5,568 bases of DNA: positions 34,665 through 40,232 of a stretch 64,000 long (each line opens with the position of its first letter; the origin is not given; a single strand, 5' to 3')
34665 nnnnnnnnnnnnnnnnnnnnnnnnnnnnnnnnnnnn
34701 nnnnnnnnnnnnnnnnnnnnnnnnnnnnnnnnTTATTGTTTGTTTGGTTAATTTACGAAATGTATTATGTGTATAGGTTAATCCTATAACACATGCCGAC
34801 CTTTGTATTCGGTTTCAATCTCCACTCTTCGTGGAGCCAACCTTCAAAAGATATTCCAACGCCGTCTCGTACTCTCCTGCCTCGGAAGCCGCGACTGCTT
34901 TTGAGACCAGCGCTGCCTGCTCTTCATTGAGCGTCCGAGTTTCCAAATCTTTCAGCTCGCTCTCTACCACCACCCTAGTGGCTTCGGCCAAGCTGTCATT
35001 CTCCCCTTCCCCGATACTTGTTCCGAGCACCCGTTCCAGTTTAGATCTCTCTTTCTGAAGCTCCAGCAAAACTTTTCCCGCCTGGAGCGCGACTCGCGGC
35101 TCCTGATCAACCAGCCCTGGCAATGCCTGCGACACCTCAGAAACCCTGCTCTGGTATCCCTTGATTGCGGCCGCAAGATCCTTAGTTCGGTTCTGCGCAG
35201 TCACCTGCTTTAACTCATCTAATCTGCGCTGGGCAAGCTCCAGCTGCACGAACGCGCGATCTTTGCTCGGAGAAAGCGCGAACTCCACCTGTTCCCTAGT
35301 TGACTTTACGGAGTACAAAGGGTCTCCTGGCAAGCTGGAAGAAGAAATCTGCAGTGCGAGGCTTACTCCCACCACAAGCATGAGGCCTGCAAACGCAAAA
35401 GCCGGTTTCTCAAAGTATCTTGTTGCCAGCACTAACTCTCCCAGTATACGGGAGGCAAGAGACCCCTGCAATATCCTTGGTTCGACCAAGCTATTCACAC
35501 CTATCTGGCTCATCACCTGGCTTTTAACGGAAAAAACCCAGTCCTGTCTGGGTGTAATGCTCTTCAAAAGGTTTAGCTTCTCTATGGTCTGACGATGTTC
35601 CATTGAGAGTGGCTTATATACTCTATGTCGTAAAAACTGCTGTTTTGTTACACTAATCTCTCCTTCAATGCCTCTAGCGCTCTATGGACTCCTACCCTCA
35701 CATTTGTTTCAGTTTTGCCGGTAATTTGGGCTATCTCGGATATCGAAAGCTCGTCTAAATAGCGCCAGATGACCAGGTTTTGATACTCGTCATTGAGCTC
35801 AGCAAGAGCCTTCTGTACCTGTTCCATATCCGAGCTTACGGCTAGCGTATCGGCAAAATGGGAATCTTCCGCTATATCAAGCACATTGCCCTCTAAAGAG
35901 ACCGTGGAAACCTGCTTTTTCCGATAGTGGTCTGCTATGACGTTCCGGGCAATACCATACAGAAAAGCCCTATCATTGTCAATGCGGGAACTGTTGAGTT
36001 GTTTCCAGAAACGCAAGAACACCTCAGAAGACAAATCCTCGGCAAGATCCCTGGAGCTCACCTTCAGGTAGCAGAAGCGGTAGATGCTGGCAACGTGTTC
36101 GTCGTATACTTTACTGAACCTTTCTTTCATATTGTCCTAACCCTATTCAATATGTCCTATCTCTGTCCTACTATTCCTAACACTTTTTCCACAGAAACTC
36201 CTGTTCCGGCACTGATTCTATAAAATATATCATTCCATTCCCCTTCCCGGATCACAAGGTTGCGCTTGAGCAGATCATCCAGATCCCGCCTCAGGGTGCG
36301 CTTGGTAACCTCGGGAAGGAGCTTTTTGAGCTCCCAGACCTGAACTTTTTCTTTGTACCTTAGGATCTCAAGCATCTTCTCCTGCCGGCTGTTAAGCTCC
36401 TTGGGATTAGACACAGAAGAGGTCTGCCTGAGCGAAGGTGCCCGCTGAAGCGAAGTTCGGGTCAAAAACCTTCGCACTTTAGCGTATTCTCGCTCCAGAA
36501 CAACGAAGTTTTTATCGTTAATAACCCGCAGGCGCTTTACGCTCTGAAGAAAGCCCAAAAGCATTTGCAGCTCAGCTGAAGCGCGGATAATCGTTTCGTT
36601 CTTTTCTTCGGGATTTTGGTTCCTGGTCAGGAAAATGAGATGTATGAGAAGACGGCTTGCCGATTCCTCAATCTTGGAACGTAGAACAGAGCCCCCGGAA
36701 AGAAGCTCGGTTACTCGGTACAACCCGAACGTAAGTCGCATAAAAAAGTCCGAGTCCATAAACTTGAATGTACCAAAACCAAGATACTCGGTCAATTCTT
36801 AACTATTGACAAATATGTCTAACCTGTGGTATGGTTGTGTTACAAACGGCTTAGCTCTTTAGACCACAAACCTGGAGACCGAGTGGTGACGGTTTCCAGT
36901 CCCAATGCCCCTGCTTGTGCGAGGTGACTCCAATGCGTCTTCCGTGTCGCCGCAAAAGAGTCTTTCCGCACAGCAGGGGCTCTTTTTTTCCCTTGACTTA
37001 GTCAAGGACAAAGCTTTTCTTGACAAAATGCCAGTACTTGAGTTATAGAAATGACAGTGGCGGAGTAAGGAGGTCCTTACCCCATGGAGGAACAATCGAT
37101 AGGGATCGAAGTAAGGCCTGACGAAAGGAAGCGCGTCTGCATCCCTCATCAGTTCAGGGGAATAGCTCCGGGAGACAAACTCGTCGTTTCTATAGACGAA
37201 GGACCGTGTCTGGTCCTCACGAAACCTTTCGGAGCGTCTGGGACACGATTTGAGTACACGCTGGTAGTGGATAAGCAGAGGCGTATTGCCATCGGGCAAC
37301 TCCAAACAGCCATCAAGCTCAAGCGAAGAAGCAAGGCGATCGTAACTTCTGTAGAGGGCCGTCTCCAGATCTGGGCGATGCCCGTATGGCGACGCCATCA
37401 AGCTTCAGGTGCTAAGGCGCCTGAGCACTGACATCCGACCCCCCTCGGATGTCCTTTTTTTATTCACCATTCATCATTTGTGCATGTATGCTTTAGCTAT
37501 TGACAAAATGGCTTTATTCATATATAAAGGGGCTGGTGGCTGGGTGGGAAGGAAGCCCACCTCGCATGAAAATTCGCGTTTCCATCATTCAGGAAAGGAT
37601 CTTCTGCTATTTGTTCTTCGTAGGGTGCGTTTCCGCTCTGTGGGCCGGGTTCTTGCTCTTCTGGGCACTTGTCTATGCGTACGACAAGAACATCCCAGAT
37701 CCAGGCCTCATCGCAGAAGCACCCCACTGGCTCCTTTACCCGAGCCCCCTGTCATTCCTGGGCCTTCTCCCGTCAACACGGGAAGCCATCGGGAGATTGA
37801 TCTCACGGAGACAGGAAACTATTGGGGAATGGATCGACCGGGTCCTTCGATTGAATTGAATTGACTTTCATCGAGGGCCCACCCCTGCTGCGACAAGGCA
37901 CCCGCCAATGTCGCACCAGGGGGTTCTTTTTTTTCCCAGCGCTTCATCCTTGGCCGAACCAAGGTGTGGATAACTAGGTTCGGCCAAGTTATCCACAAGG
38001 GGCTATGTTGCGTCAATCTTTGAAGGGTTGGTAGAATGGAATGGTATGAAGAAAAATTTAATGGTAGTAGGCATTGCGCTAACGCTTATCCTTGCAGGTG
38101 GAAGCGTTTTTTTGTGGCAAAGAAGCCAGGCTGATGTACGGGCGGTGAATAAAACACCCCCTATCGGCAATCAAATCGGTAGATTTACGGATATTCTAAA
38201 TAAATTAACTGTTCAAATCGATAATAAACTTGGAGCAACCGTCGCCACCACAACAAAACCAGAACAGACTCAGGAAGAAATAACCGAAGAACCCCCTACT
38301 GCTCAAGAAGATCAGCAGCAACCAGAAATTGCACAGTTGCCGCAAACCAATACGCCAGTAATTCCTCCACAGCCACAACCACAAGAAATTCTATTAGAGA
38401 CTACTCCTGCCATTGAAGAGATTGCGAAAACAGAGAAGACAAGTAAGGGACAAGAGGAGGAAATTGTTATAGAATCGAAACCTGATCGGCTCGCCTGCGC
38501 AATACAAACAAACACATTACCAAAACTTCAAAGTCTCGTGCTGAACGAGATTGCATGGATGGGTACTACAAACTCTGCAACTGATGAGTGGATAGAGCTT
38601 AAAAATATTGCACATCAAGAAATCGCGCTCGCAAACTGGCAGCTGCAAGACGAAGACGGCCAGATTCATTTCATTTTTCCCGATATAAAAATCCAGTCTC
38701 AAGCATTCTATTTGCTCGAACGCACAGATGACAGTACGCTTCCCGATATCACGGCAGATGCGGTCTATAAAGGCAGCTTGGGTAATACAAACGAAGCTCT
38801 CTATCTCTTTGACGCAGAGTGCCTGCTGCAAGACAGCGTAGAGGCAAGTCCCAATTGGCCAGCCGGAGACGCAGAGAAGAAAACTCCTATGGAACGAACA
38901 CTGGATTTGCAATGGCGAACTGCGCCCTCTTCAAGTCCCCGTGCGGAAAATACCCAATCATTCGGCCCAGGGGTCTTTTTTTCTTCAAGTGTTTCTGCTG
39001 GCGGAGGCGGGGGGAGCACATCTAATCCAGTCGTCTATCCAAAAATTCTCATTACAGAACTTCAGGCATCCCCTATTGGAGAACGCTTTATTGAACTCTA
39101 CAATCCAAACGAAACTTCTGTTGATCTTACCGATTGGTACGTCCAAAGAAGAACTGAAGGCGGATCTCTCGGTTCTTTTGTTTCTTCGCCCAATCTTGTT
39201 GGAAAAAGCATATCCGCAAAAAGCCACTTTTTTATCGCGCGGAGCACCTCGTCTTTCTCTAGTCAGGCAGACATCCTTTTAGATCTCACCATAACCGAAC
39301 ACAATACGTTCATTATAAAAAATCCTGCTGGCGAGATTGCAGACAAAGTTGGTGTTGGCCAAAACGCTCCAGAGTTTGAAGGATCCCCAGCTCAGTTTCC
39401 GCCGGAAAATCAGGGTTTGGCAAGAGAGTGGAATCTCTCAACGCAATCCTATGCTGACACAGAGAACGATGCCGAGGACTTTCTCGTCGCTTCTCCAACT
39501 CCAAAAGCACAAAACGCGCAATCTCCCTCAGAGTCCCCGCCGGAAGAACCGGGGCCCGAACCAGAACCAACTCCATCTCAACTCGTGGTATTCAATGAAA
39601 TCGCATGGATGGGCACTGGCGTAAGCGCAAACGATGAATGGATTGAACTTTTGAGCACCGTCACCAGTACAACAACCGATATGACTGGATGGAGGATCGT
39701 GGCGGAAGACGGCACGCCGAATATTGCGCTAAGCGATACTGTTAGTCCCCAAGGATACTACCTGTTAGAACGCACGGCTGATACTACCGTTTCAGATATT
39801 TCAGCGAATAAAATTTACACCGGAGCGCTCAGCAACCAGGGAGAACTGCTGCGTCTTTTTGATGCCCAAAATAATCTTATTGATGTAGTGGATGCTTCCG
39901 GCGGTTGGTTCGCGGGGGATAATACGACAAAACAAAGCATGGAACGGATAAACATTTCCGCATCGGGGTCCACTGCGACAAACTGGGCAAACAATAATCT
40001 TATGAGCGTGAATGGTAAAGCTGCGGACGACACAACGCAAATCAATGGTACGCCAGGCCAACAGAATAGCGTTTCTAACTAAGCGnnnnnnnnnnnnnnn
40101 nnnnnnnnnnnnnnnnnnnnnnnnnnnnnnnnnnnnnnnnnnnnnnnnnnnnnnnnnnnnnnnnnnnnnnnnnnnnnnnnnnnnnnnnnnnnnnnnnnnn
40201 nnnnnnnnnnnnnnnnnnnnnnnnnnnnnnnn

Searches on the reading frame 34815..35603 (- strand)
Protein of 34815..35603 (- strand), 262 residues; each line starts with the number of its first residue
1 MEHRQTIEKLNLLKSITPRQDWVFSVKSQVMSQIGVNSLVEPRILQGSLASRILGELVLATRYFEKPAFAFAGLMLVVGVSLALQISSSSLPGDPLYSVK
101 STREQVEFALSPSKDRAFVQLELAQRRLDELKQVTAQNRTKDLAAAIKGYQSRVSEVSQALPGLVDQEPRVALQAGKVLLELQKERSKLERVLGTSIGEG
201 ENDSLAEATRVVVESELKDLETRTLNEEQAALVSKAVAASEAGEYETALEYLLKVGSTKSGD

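Call 3: search_protein_families(library=pfam, proteins=[window:34815-35603:-], max_evalue=0.1)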
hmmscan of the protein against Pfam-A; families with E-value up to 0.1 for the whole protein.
window:34815-35603:- (262 aa): 3 families
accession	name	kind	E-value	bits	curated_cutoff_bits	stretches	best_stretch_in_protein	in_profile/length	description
PF18915.5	DUF5667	-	1.8e-11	44.7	27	1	90-183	2-93/99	Domain of unknown function (DUF5667)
PF25058.1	ARM_TT21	-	0.02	15.3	27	0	204-259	72-124/155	Tetratricopeptide repeat protein 21 ARM repeat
PF17192.9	MukF_M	-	0.063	13.5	25.2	0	102-184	32-118/161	MukF middle domain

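Call 4: search_protein_families(library=ncbifam, proteins=[window:34815-35603:-], max_evalue=0.1)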
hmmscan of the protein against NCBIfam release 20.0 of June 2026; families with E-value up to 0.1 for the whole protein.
window:34815-35603:- (262 aa): 1 family
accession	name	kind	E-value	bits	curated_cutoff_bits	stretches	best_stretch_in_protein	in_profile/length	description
NF047685.1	TeichurnBiosyTuaF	equivalog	0.088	12.5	340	0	183-243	132-192/225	teichuronic acid biosynthesis protein TuaF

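Call 57: find_homologous_proteins(query=window:34815-35603:-, max_evalue=0.001)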
Query window:34815-35603:- (262 aa): 49 proteins with E <= 0.001 among 4002 candidates.
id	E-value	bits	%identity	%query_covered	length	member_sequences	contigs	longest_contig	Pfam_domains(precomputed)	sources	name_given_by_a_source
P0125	9.2e-155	531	100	100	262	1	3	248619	PF18915.6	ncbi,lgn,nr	ncbi:MAG: hypothetical protein HY458_01325 [Parcubacteria group bacterium]|nr:hypothetical protein [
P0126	3.0e-122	424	80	99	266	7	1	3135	PF18915.6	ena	-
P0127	1.3e-121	422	81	100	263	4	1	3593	PF18915.6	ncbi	-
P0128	1.6e-116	406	79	100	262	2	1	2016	PF18915.6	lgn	-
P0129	6.5e-115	400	78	99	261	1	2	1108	PF18915.6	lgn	-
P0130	1.7e-110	386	76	99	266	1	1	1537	PF18915.6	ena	-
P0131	2.2e-110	386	76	99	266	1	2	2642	PF18915.6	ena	-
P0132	1.3e-106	373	74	100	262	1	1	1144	PF18915.6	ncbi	-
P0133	5.8e-105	368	69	100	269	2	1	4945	PF18915.6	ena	-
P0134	8.3e-104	364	72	99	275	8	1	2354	PF18915.6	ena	-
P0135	3.4e-102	359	70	100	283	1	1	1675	PF18915.6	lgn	-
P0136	3.0e-101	356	67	100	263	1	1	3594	PF18915.6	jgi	jgi:hypothetical protein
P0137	3.0e-93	329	79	79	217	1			PF18915.6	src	-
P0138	8.2e-50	187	43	96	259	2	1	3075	PF18915.6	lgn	-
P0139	9.4e-45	171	42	97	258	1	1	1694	-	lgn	-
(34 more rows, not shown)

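Call 66: predict_structure(alignment_id=A3)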
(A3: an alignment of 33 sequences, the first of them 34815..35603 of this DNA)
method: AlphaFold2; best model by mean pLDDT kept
length: 262 residues; sequences in the alignment: 33
mean_pLDDT: 65.6   pTM: 0.49
mean pLDDT of the five models: 65.6, 65.3, 62.1, 60.7, 60.5
residues with pLDDT >= 90: 0; 70-90: 127; 50-70: 85; < 50: 50
segments of 3 or more residues with pLDDT < 50: 24-29, 31-60, 259-262
pLDDT, mean of each block of 10 residues (from residue 1): 58 54 47 38 40 46 52 56 55 65 67 70 78 76 76 78 73 76 77 64 69 81 80 86 83 69 33
secondary structure, 60 per line:
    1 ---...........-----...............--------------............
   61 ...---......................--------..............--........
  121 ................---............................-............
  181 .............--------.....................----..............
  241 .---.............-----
elements in order: H4-14 H20-34 H49-63 H67-88 H97-110 H113-136 H140-167 H169-193 H202-222 H227-241 H245-257

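Call 68: search_solved_structures(query=A3, max_evalue=1)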
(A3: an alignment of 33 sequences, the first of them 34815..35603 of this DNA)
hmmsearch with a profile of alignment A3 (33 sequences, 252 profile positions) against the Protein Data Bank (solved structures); distinct sequences matched with E-value up to 1: 5.
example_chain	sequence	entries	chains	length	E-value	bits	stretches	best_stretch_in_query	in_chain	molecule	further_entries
9ijx_A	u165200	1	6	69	0.081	15.8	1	83-134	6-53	Sperm flagellar protein 1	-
9qgl_3A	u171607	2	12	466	0.32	13.8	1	128-226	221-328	Phage tail sheath family protein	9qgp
8efp_C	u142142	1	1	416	0.67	12.8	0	166-243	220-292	Gasdermin-B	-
21am_D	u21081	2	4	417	0.67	12.8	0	166-243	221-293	Gasdermin-B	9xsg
8p0v_O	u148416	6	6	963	0.97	12.2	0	117-180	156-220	VPS35 endosomal protein-sorting factor-like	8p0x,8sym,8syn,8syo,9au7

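Call 69: fold_search(model_id=the predicted structure, library=pdb)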
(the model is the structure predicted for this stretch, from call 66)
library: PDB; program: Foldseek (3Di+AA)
matches with E <= 10: 609; with E <= 0.001: 0
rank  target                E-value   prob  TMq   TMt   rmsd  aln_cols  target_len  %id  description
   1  3ceq_A                8.9e-02  0.35  0.16  0.17  13.7       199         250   14  The TPR domain of Human Kinesin Light Chain 2 (hKLC2) (released 2008-08-12)
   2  6vfk_B                1.8e-01  0.94  0.33  0.32   8.3       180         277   16  De novo designed tetrahedral nanoparticle T33_dn10 displaying 4 copies of BG505-SOSIP trimer on the surface (released 2020-07-22)
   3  6e9v_A                2.3e-01  0.80  0.31  0.36  12.3       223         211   14  DHF79 filament (released 2018-11-21)
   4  8g9j                  3.1e-01  0.51  0.22  0.27  14.2       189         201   13  Geometrically programmable nanomaterial construction using regularized protein building blocks (released 2024-03-13)
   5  9mg8_B                3.2e-01  0.13  0.15  0.12  21.6       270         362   17  Crystal Structure of b-iTHR-110 (released 2025-12-17)
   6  5k7v_A                3.7e-01  0.47  0.27  0.26  11.4       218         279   15  Computational Design of Self-Assembling Cyclic Protein Homooligomers (released 2017-04-12)
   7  9ca3_B                3.9e-01  0.12  0.15  0.15  19.6       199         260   17  Crystal structure of MarE C280S in complex with cyanide bound heme and its native substrate, beta-methyl-L-tryptophan (released 2025-04-02)
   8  7ai4_B                4.1e-01  0.12  0.16  0.16  14.2       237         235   16  Crystal structure of the KLC1-TPR domain truncated from its nonTPR region ([A1-B6]-Delta-nonTPR fragment) (released 2021-10-06)
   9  9yr6_B                5.0e-01  0.08  0.16  0.15  16.3       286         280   14  Structure of HTTQ23-HAP40 complex bound to a small molecule ligand (released 2025-12-03)
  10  8e0o_C                5.3e-01  0.72  0.29  0.43  10.3       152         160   15  Heterotrimeric variant of tcTRP9, hetBGL03-15-18 (released 2023-04-12)
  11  6e9x_A                5.6e-01  0.44  0.25  0.35  10.4       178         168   18  DHF91 filament (released 2018-11-21)
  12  5jr9_B                5.6e-01  0.23  0.22  0.27  15.3       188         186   11  Crystal structure of apo-NeC3PO (released 2016-09-28)
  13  8fbn_A                5.6e-01  0.20  0.18  0.21  15.6       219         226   13  Improving the secretion of designed protein assemblies through negative design of cryptic transmembrane domains (released 2023-03-22)
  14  3vtx_A                5.9e-01  0.13  0.14  0.19  14.4       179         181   14  Crystal structure of MamA protein (released 2012-10-31)
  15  6fnb_A                6.2e-01  0.38  0.27  0.31  11.7       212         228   12  Mono- and bivalent 14-3-3 inhibitors for characterizing supramolecular lysine-PEG interactions in proteins (released 2018-07-04)
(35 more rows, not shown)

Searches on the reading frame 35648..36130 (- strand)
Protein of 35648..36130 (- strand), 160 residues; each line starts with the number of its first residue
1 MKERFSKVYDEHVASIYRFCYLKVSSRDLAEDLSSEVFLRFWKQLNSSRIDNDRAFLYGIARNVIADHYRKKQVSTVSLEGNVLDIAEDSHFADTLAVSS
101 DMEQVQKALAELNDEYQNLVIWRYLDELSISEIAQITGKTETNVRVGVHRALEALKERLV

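Call 3: search_protein_families(library=pfam, proteins=[window:35648-36130:-], max_evalue=0.1)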
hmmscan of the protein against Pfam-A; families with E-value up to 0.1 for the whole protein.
window:35648-36130:- (160 aa): 5 families
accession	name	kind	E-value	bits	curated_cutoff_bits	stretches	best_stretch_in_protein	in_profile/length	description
PF08281.18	Sigma70_r4_2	-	3.1e-13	49.6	25.7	1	103-155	2-54/54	Sigma-70, region 4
PF04542.20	Sigma70_r2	-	3.4e-12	46.4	24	1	9-73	2-69/71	Sigma-70 region 2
PF04545.22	Sigma70_r4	-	4.4e-09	36.1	24.1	1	108-157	1-50/50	Sigma-70, region 4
PF07638.17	Sigma70_ECF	-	0.022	15.1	21.1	1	6-143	24-167/185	ECF sigma factor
PF06530.18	Phage_antitermQ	-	0.097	13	26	0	105-158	56-109/118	Phage antitermination protein Q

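Call 4: search_protein_families(library=ncbifam, proteins=[window:35648-36130:-], max_evalue=0.1)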
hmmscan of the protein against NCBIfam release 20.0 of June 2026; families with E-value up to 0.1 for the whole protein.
window:35648-36130:- (160 aa): 106 families (the best 25 are shown)
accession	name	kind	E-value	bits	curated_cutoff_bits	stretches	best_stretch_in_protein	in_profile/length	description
TIGR02952.1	Sig70_famx2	equivalog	1.6e-31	109.5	206.45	1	4-158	12-169/170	ECF subfamily RNA polymerase sigma factor, BldN family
NF058625.1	sigma_PG0214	equivalog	1.1e-24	87.1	130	1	3-159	4-161/170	GFO_1088 family ECF-type sigma factor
TIGR02950.1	SigM_subfam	subfamily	4.7e-24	85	147.95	1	7-158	4-157/159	RNA polymerase sigma factor, SigM family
NF007220.0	PRK09639.1-5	equivalog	5.2e-24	85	260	1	1-159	1-164/181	RNA polymerase sigma factor SigX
TIGR02937.1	sigma70-ECF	superfamily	9.9e-24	83.8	42.9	1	5-159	3-165/165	sigma-70 family RNA polymerase sigma factor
TIGR02985.1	Sig70_bacteroi1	subfamily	2.7e-21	76.5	126.4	1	4-159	2-162/162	RNA polymerase sigma-70 factor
NF009166.1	PRK12513.1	equivalog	7.6e-21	74.7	206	1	5-159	24-186/193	RNA polymerase sigma factor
NF007223.0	PRK09641.1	equivalog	9.4e-20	71.2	209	1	3-159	18-184/187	RNA polymerase sigma factor SigW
NF007227.0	PRK09645.1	subfamily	9.7e-20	71.2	202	1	4-159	14-170/177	sigma-70 family RNA polymerase sigma factor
TIGR02989.1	Sig-70_gvs1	subfamily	4.7e-19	68.9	124.55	1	4-156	2-155/158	RNA polymerase sigma-70 factor, Rhodopirellula/Verrucomicrobium family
TIGR02948.1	SigW_bacill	equivalog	4e-18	66.1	243.1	1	5-159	20-184/187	RNA polymerase sigma factor SigW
TIGR02983.1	SigE-fam_strep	subfamily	5e-18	65.5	141.55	1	2-159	5-158/162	SigE family RNA polymerase sigma factor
NF007230.0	PRK09648.1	subfamily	3.2e-17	62.9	209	1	16-159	39-189/195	RNA polymerase sigma factor ShbA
NF009170.0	PRK12517.1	subfamily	3.5e-17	62.4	197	1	3-159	23-176/188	RNA polymerase sigma factor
NF006930.0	PRK09415.1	subfamily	4.5e-17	62.5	198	1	6-159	19-175/179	RNA polymerase factor sigma C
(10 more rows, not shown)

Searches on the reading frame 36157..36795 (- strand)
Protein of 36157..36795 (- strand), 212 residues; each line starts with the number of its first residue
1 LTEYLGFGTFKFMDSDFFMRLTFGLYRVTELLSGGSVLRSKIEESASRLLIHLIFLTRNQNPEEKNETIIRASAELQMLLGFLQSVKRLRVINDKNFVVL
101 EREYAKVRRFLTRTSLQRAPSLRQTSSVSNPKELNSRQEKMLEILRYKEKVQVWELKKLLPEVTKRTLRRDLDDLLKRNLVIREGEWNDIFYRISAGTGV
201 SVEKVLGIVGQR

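Call 3: search_protein_families(library=pfam, proteins=[window:36157-36795:-], max_evalue=0.1)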
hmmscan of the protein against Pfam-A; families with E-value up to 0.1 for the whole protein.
window:36157-36795:- (212 aa): 4 families
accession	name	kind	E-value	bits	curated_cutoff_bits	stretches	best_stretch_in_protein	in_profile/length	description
PF08220.18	HTH_DeoR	-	6.3e-06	26.3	21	1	137-183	1-46/57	DeoR-like helix-turn-helix domain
PF08279.18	HTH_11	-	0.0017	18.6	25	1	137-179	1-43/55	HTH domain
PF17031.10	DUF5101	-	0.072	13.6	27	0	134-183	46-97/99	Domain of unknown function (DUF5101)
PF01638.23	HxlR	-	0.088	13.1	20.8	0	152-184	20-52/91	HxlR-like helix-turn-helix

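Call 4: search_protein_families(library=ncbifam, proteins=[window:36157-36795:-], max_evalue=0.1)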
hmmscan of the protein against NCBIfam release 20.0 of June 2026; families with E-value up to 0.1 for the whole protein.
window:36157-36795:- (212 aa): 8 families
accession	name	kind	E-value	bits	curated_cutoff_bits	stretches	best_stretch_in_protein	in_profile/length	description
NF041397.1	TranRegGlpR_Halo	equivalog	0.0019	17.9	300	1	136-183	5-51/253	HTH-type transcriptional regulator GlpR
NF007753.1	PRK10434.1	equivalog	0.0065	16.1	350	1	135-184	4-52/253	glucitol operon DNA-binding transcriptional repressor SrlR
NF002880.0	PRK03341.1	equivalog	0.011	15.3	200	1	125-186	6-71/170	arginine repressor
NF007720.0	PRK10411.1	equivalog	0.023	14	259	1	136-184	4-51/243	L-fucose operon activator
NF053606.1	Sta1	subfamily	0.029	14.5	80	0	134-186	18-69/100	Sta1 family transcriptional regulator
NF040887.2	trans_reg_YciT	exception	0.032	13.8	450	1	134-183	1-49/246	DNA-binding transcriptional regulator YciT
NF008154.0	PRK10906.1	equivalog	0.057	12.7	331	0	136-184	5-52/252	DeoR/GlpR family transcriptional regulator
NF040755.1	AgaR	equivalog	0.069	12.3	260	0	136-183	6-52/256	transcriptional repressor AgaR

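Call 89: search_protein_families(library=pfam, proteins=[window:36157-36795:-], max_evalue=0.01)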
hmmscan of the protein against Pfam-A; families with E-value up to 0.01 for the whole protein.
window:36157-36795:- (212 aa): 2 families
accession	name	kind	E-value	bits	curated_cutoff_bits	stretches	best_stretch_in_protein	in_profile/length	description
PF08220.18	HTH_DeoR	-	6.3e-06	26.3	21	1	137-183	1-46/57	DeoR-like helix-turn-helix domain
PF08279.18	HTH_11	-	0.0017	18.6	25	1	137-179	1-43/55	HTH domain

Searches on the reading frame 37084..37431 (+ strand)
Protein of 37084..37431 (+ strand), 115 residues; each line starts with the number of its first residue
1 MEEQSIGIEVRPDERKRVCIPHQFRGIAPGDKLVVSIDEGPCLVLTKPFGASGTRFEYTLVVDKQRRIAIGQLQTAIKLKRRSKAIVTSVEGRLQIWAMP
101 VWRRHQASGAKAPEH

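Call 89: search_protein_families(library=pfam, proteins=[window:37084-37431:+], max_evalue=0.01)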
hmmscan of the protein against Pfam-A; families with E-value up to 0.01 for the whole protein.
window:37084-37431:+ (115 aa): 1 family
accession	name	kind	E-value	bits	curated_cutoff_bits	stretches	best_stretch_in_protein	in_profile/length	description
PF02381.23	MraZ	-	2.1e-06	28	23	0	58-108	6-55/72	MraZ protein, putative antitoxin-like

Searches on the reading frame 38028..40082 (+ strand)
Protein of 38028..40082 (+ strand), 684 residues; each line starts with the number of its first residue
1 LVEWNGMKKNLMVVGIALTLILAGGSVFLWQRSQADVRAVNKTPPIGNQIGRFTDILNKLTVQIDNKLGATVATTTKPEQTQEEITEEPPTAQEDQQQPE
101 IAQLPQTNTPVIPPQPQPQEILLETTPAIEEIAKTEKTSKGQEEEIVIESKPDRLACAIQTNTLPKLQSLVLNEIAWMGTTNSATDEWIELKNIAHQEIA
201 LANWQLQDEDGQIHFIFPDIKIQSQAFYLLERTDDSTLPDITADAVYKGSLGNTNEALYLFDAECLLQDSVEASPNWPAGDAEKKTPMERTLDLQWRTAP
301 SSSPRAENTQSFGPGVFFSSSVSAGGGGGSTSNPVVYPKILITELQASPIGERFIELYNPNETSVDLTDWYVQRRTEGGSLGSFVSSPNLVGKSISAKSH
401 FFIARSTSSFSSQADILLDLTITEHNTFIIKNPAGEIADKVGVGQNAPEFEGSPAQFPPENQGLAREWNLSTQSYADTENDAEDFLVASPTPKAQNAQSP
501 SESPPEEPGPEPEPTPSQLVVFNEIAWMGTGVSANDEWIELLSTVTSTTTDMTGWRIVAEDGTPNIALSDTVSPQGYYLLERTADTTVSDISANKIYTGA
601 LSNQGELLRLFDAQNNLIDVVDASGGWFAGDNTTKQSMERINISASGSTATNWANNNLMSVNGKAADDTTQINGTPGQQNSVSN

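Call 3: search_protein_families(library=pfam, proteins=[window:38028-40082:+], max_evalue=0.1)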
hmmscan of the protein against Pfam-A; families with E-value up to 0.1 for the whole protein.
window:38028-40082:+ (684 aa): 1 family
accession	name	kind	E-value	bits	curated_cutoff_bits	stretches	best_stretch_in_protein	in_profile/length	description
PF00932.25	LTD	-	2.5e-31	108.7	34.3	3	169-271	7-105/109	Lamin Tail Domain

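Call 4: search_protein_families(library=ncbifam, proteins=[window:38028-40082:+], max_evalue=0.1)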
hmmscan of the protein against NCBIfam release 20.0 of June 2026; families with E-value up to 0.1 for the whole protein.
window:38028-40082:+ (684 aa): 1 family
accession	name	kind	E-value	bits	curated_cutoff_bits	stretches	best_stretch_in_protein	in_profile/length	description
NF033680.1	exonuc_ExeM-GG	exception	0.012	13.7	1300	1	339-415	25-99/884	extracellular exonuclease ExeM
